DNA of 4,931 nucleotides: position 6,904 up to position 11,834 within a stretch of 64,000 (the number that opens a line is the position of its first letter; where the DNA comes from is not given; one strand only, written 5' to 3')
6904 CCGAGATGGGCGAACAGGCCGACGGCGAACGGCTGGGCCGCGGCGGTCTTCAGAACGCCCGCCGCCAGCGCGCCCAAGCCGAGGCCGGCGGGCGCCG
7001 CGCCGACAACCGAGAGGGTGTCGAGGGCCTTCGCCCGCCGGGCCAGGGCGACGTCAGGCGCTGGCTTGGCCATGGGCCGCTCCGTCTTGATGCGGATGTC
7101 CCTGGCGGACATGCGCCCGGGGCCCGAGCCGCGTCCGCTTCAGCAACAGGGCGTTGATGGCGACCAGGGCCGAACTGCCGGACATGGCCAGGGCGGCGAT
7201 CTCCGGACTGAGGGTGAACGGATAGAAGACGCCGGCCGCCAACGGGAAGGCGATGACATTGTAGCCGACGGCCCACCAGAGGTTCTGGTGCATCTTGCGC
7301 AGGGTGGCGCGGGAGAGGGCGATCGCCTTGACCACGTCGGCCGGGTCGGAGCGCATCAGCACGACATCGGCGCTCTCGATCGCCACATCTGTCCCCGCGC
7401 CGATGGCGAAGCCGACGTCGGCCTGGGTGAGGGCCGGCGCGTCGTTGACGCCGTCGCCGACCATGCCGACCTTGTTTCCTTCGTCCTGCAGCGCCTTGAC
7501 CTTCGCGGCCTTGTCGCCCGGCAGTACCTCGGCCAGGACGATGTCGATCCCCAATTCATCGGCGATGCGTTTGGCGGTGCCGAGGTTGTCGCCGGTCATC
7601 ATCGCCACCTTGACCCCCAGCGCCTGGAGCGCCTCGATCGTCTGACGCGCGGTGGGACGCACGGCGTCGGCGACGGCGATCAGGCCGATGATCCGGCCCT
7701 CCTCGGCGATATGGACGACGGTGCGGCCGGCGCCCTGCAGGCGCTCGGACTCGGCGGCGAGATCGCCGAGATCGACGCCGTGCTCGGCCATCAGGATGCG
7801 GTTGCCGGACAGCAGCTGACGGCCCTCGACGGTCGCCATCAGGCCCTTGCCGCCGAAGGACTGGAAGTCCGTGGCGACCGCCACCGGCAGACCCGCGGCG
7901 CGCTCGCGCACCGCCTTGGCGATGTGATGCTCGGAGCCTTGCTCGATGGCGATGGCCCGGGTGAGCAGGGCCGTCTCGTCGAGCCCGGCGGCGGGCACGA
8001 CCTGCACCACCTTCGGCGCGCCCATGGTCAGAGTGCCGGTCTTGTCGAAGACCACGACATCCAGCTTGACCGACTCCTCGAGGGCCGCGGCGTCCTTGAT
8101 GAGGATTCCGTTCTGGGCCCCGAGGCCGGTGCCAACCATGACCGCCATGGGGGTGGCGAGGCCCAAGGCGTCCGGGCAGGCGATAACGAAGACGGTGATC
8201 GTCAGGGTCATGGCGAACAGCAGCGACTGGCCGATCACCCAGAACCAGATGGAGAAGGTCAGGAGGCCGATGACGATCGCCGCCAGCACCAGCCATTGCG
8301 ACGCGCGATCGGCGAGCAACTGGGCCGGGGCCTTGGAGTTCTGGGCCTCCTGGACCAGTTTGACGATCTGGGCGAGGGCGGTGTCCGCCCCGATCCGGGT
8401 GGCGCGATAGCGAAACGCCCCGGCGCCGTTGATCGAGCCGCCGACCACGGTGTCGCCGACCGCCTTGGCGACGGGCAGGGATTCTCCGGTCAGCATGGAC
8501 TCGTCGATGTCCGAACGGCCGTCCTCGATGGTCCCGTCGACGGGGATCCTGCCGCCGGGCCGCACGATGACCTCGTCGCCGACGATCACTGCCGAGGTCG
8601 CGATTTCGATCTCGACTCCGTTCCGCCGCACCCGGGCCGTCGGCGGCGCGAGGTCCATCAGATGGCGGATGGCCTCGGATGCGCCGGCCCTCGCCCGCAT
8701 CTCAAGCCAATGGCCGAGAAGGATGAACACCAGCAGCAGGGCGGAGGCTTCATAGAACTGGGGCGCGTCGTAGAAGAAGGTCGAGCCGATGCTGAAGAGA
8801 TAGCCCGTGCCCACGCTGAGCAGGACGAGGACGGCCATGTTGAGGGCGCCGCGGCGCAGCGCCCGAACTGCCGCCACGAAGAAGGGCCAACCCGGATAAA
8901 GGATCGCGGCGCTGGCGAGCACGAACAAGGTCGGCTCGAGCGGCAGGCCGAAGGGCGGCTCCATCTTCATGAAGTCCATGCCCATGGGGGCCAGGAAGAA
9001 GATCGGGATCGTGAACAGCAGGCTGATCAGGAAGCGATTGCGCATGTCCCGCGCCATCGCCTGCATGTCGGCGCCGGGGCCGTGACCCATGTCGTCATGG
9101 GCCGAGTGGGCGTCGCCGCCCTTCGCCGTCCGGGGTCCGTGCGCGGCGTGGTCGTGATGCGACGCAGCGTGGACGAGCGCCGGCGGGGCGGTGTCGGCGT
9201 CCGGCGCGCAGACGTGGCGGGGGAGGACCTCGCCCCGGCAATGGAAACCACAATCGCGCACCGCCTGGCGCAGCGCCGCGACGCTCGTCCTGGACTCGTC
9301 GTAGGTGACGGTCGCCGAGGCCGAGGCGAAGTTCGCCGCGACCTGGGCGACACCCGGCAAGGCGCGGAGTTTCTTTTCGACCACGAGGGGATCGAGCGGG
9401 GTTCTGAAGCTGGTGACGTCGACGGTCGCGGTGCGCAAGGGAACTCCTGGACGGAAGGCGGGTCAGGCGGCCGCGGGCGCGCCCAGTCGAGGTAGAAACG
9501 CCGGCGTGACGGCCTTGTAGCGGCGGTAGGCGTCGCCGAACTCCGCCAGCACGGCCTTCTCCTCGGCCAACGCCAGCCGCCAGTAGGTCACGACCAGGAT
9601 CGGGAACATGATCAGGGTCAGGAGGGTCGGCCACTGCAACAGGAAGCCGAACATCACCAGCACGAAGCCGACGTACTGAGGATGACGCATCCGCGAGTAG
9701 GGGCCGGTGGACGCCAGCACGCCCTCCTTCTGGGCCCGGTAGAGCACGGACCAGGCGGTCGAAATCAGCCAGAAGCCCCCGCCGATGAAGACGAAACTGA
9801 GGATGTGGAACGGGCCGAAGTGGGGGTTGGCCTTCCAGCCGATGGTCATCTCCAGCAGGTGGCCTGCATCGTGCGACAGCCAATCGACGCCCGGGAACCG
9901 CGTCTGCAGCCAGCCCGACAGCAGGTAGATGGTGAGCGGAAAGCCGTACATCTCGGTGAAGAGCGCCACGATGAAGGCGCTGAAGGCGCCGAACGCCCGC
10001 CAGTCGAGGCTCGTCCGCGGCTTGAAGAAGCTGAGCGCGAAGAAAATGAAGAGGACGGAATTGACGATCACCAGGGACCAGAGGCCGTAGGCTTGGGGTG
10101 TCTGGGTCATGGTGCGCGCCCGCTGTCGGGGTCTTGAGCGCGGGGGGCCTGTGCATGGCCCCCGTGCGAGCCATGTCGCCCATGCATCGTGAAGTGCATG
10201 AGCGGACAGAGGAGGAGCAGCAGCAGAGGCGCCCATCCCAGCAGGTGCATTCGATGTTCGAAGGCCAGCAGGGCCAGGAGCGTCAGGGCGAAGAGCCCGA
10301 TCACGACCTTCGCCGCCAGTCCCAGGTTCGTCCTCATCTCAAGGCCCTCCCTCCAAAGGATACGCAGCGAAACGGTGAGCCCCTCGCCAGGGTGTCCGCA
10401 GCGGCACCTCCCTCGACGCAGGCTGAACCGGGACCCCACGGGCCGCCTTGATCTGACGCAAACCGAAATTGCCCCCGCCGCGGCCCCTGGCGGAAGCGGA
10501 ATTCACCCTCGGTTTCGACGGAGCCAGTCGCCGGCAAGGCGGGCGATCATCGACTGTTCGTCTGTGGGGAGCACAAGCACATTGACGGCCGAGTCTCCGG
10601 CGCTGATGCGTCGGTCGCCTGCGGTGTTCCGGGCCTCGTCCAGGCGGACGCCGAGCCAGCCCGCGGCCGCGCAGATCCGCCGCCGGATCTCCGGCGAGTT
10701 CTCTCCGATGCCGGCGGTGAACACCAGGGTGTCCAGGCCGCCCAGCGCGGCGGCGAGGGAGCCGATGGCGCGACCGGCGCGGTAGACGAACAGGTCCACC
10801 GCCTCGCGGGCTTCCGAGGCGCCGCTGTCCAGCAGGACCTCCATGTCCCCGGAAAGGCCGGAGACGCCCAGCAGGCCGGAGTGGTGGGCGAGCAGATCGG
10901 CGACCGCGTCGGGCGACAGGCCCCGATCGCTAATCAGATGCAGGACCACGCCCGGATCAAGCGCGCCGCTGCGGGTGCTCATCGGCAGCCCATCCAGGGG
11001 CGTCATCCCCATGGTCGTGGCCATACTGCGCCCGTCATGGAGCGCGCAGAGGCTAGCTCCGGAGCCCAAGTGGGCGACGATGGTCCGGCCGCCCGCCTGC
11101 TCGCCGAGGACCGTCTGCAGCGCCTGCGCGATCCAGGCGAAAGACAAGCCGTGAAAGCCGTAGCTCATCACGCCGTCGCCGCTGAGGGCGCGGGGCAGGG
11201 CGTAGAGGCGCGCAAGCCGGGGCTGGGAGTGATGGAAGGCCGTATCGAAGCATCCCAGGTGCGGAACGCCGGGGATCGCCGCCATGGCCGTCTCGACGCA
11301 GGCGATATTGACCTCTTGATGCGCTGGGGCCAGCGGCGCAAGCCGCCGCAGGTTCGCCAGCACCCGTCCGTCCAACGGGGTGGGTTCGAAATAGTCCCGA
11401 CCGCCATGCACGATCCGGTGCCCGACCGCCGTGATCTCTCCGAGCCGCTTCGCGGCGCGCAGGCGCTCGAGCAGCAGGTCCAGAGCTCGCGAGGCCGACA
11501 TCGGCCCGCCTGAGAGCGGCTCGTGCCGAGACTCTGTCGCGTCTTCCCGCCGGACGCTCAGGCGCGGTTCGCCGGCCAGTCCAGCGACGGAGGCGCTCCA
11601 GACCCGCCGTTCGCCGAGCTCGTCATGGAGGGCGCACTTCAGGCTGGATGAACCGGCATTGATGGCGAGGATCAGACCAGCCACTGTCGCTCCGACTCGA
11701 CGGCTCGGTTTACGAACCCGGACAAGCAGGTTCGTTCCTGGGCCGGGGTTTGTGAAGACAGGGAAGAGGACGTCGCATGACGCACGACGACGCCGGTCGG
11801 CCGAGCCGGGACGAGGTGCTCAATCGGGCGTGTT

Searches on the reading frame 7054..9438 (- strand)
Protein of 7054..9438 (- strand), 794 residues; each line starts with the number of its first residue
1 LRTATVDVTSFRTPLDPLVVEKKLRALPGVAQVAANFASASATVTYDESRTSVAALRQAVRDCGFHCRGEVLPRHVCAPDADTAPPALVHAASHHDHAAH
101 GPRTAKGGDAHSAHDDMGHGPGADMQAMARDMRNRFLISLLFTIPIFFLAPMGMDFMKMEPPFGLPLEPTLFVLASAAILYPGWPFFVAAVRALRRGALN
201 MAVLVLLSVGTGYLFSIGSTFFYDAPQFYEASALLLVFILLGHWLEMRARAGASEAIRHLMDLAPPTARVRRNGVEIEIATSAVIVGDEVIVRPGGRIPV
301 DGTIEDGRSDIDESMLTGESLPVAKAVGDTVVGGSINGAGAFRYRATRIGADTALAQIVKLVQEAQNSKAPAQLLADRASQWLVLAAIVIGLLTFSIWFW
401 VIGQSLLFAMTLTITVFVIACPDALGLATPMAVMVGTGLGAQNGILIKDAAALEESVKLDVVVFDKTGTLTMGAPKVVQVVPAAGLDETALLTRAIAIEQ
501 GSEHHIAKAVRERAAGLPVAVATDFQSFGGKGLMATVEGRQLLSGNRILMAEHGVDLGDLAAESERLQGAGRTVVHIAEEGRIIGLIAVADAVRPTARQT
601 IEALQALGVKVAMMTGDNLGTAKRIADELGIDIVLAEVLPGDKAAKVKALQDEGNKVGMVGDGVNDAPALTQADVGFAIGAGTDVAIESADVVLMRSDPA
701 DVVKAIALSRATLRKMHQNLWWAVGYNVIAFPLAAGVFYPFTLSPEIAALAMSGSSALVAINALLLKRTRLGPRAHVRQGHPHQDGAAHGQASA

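Call 17: search_protein_families(library=pfam, proteins=[window:7054-9438:-], max_evalue=0.001)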
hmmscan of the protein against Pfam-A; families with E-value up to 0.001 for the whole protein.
window:7054-9438:- (794 aa): 4 families
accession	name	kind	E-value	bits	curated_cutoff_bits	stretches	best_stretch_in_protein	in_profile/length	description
PF00122.25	E1-E2_ATPase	-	1.3e-52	178.4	28.1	1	263-442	2-180/181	E1-E2 ATPase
PF00702.32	Hydrolase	-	2.4e-39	136.2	26.4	1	460-674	2-191/191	haloacid dehalogenase-like hydrolase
PF00403.32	HMA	-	5.6e-09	36.7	24.8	1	20-66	16-62/62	Heavy-metal-associated domain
PF08282.18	Hydrolase_3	-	4.1e-06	27.1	20.9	0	652-703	201-252/255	haloacid dehalogenase-like hydrolase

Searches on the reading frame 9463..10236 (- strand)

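Call 17: search_protein_families(library=pfam, proteins=[window:9463-10236:-], max_evalue=0.001)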
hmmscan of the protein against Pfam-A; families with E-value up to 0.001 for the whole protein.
window:9463-10236:- (257 aa): 2 families
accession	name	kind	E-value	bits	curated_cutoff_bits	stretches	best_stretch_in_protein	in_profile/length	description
PF04191.18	PEMT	-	8.1e-08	33.1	25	1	169-234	37-103/105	Phospholipid methyltransferase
PF04140.19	ICMT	-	9.7e-06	26.4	24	1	161-230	22-93/95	Isoprenylcysteine carboxyl methyltransferase (ICMT) family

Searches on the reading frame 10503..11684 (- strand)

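Call 17: search_protein_families(library=pfam, proteins=[window:10503-11684:-], max_evalue=0.001)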
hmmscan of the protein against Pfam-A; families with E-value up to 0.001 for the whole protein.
window:10503-11684:- (393 aa): 1 family
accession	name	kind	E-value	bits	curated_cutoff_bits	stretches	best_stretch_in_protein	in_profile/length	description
PF00871.23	Acetate_kinase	-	2e-103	346.5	22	1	4-382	1-392/392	Acetokinase family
